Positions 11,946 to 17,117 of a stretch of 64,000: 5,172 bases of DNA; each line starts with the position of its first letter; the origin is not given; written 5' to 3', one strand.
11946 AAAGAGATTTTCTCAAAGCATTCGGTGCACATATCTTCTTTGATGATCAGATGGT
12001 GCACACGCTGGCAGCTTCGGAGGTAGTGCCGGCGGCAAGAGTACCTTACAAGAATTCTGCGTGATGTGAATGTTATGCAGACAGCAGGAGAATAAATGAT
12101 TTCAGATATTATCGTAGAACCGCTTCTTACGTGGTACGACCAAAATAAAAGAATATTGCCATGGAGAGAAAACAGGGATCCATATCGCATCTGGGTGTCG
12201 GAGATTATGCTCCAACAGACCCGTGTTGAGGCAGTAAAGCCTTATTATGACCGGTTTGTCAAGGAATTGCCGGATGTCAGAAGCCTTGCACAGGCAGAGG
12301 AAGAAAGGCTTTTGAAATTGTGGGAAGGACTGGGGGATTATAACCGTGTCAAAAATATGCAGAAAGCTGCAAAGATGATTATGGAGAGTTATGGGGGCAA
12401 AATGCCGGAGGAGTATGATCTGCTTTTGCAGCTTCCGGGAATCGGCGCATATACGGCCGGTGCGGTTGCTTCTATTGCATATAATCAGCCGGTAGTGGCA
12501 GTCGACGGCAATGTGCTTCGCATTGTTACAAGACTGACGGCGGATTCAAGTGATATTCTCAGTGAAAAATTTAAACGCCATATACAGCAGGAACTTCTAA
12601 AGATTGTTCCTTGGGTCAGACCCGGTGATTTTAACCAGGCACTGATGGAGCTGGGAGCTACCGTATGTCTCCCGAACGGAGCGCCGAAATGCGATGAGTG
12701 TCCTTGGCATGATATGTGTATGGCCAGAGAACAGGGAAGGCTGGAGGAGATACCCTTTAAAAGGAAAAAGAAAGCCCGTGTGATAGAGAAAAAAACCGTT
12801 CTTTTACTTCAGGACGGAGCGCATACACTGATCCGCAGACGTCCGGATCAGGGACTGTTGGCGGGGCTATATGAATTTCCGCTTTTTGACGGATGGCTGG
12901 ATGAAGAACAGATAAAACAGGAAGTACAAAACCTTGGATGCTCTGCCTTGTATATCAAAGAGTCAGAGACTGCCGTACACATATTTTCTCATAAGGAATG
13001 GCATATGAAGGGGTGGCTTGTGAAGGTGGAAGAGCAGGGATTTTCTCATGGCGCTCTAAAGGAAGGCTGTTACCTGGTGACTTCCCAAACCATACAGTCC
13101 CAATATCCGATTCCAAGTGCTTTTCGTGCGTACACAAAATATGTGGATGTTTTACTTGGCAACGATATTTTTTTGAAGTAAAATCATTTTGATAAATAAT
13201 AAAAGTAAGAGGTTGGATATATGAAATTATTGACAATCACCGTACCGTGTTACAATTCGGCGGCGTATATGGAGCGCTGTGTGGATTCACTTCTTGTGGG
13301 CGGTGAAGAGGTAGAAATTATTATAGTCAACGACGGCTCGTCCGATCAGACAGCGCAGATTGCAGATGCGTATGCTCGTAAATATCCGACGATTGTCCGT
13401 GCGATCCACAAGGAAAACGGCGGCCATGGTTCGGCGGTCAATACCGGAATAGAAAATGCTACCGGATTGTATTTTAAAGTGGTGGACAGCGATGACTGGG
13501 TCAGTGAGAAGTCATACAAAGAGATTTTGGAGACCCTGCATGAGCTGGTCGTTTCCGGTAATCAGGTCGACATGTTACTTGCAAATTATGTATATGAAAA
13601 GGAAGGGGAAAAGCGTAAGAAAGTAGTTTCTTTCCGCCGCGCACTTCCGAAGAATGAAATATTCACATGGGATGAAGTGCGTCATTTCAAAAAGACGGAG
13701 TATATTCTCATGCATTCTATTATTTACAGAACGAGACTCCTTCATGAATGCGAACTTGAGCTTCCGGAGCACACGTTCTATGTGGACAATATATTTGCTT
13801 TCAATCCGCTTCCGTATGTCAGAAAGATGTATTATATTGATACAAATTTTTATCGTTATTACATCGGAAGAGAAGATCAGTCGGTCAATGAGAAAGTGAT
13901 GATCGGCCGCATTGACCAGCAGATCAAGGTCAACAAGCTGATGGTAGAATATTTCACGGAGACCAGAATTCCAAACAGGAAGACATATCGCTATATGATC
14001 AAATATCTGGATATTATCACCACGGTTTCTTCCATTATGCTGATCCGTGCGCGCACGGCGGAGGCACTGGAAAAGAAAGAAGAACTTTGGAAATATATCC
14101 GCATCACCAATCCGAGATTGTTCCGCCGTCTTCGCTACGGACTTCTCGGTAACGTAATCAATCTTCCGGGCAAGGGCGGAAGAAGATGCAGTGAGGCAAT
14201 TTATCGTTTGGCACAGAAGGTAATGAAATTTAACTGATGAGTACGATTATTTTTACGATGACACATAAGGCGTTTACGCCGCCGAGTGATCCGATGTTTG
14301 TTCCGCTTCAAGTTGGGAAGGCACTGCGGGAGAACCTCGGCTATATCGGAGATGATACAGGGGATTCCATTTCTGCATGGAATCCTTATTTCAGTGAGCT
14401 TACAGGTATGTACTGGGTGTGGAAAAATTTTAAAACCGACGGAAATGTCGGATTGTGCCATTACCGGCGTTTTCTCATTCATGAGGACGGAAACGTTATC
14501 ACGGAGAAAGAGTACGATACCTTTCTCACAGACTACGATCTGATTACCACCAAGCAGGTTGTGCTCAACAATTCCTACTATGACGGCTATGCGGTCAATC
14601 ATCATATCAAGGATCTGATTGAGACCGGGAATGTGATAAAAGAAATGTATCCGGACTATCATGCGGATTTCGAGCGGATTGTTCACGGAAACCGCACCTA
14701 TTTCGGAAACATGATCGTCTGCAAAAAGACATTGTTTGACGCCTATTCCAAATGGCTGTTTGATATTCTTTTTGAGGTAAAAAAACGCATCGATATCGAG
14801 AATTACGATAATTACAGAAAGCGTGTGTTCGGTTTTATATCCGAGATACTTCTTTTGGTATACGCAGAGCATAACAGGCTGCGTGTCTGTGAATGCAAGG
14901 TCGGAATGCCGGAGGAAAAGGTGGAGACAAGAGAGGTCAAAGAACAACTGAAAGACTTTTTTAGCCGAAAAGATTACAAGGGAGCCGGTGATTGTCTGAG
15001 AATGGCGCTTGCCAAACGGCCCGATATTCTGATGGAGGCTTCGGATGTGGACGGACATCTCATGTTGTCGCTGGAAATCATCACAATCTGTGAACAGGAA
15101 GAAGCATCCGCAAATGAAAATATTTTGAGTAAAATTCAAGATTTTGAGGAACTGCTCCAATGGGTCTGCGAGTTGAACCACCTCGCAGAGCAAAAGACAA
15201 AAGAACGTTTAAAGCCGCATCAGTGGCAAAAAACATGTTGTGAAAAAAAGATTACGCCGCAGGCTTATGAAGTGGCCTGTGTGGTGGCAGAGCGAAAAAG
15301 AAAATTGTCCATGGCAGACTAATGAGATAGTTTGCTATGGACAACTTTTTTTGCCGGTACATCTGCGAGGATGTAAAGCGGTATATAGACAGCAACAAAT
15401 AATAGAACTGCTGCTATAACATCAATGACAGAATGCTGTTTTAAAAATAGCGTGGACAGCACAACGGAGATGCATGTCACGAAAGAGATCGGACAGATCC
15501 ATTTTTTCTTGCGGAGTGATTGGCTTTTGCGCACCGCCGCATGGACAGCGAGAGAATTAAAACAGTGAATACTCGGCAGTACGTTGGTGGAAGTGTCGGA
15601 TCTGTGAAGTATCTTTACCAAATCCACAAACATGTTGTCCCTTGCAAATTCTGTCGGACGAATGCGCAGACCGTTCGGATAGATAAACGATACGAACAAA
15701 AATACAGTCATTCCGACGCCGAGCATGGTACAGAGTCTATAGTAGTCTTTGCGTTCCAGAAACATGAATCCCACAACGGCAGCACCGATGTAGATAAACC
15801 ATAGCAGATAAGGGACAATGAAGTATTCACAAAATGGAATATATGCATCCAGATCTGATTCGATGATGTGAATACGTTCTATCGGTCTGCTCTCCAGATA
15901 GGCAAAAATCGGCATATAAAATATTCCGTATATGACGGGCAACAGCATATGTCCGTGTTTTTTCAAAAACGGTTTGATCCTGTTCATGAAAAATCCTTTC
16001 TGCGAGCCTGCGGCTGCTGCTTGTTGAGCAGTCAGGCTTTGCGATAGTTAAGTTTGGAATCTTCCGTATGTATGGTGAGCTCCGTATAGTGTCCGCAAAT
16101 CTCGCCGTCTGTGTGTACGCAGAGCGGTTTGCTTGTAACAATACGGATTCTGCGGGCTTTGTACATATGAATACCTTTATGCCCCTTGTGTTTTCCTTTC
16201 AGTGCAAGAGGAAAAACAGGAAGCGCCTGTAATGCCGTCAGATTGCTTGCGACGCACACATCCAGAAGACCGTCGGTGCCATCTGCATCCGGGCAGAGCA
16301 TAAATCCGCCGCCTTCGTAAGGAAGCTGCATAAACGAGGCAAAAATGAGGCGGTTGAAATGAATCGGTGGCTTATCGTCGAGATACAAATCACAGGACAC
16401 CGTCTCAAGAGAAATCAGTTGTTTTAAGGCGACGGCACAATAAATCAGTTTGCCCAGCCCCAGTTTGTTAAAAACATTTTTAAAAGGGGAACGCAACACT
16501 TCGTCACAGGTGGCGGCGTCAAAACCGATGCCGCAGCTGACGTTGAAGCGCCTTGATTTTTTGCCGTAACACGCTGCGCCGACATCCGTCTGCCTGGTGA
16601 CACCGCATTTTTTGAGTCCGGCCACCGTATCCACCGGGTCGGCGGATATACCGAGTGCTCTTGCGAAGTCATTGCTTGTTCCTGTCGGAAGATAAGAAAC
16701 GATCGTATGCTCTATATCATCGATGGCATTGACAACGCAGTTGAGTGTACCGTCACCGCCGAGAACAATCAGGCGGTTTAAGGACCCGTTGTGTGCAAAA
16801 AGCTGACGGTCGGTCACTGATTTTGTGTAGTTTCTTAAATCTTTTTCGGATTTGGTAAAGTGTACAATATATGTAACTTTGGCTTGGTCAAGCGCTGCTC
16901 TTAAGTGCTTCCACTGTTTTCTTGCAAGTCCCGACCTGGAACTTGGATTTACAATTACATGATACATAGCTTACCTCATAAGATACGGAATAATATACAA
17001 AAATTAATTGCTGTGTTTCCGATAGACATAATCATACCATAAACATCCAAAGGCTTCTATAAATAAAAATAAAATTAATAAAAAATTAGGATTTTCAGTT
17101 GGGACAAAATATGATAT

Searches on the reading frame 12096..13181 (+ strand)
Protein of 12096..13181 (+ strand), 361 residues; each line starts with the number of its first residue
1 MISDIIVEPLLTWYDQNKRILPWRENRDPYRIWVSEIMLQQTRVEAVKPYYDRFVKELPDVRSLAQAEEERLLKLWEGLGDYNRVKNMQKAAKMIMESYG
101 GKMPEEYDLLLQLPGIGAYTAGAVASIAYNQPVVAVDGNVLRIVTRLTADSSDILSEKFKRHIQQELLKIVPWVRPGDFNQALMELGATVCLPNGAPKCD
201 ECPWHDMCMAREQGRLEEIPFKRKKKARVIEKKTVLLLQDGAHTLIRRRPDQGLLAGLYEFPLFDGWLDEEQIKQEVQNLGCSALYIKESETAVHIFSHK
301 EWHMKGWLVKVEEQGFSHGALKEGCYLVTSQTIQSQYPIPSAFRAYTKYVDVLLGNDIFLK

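Call 7: search_protein_families(library=pfam, proteins=[window:12096-13181:+], max_evalue=0.001)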
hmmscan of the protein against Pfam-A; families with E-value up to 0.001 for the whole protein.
window:12096-13181:+ (361 aa): 3 families
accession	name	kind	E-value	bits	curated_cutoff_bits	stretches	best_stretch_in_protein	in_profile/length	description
PF14815.12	NUDIX_4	-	4.1e-23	81.8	35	1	234-348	1-112/113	NUDIX domain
PF00730.31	HhH-GPD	-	3e-21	76.2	26.2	1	34-165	1-104/108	HhH-GPD superfamily base excision DNA repair protein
PF00633.29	HHH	-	3.6e-05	23.8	24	1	98-127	1-30/30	Helix-hairpin-helix motif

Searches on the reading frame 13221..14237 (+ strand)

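Call 7: search_protein_families(library=pfam, proteins=[window:13221-14237:+], max_evalue=0.001)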
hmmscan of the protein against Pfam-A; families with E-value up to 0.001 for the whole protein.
window:13221-14237:+ (338 aa): 3 families
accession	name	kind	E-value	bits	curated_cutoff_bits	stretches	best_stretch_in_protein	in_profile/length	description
PF00535.33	Glycos_transf_2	-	3.9e-28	98.9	23.3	1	6-110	2-107/168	Glycosyl transferase family 2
PF13641.12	Glyco_tranf_2_3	-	7.2e-13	49.5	27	1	4-108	3-114/230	Glycosyltransferase like family 2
PF10111.15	Glyco_tranf_2_2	-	1.7e-06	28.2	27.3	1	18-125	17-124/276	Glycosyltransferase like family 2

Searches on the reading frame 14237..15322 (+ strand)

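Call 7: search_protein_families(library=pfam, proteins=[window:14237-15322:+], max_evalue=0.001)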
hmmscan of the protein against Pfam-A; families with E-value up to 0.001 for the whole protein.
window:14237-15322:+ (361 aa): 1 family
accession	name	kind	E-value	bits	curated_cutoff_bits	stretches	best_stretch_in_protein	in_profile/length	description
PF14393.11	DUF4422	-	6e-79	265.4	25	1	5-213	2-219/220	Domain of unknown function (DUF4422)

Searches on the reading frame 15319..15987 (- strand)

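Call 7: search_protein_families(library=pfam, proteins=[window:15319-15987:-], max_evalue=0.001)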
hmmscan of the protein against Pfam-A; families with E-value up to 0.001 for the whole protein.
window:15319-15987:- (222 aa): 2 families
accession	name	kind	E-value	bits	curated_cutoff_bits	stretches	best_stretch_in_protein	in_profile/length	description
PF01569.27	PAP2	-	1e-05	25.7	27.2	1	108-205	25-122/130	PAP2 superfamily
PF14378.12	PAP2_3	-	3.3e-05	24.2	27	1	61-201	37-188/190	PAP2 superfamily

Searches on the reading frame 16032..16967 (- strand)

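Call 7: search_protein_families(library=pfam, proteins=[window:16032-16967:-], max_evalue=0.001)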
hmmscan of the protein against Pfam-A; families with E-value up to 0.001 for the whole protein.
window:16032-16967:- (311 aa): 2 families
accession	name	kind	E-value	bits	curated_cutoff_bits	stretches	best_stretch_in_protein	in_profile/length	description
PF00781.29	DAGK_cat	-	1.9e-23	82.9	23.6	1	3-130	3-123/125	Diacylglycerol kinase catalytic domain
PF19279.4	YegS_C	-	4.9e-20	72.3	27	1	169-293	20-142/158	YegS C-terminal NAD kinase beta sandwich-like domain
